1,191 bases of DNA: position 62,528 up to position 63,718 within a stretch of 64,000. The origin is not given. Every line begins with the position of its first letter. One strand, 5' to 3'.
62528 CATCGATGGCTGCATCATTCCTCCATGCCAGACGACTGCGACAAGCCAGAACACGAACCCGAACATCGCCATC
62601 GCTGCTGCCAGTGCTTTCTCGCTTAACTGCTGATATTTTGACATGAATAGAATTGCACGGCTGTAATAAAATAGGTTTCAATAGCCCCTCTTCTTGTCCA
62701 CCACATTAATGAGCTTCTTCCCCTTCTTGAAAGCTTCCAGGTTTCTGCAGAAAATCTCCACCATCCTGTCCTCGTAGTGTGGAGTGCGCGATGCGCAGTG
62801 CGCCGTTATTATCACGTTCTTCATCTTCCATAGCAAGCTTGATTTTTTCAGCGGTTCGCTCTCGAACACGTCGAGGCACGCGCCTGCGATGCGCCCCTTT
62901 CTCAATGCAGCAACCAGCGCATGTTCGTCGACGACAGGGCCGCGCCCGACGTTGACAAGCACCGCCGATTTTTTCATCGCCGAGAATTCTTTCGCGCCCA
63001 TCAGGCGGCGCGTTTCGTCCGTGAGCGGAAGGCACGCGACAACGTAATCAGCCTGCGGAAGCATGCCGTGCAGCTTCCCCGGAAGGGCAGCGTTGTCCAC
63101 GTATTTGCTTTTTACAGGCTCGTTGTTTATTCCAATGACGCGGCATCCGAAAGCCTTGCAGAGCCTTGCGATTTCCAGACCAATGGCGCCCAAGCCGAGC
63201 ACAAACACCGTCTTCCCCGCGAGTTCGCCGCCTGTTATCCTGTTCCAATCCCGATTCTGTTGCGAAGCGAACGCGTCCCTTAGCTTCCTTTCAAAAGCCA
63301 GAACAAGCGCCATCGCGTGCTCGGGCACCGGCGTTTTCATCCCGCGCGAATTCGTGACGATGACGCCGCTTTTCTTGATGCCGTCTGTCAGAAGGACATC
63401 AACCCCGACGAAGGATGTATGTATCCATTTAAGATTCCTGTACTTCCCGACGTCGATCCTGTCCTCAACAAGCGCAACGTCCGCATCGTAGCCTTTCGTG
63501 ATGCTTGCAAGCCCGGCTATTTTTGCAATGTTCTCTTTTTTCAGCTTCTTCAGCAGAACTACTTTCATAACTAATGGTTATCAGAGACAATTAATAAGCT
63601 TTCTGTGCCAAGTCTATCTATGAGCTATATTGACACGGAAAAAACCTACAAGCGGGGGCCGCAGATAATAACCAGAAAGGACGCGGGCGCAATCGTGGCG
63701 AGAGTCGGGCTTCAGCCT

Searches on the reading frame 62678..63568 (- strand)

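Call 80: search_protein_families(library=pfam, proteins=[window:62678-63568:-], max_evalue=0.001)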
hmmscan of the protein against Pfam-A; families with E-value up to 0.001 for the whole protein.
window:62678-63568:- (296 aa): 3 families
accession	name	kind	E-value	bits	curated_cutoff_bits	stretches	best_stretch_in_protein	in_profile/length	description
PF02826.25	2-Hacid_dh_C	-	1.2e-56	191.4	25.1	1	86-259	1-178/178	D-isomer specific 2-hydroxyacid dehydrogenase, NAD binding domain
PF00389.36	2-Hacid_dh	-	4.9e-08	33.2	24.6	1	25-290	38-133/134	D-isomer specific 2-hydroxyacid dehydrogenase, catalytic domain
PF00670.27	AdoHcyase_NAD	-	9.2e-06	26.3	27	1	109-209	14-111/162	S-adenosyl-L-homocysteine hydrolase, NAD binding domain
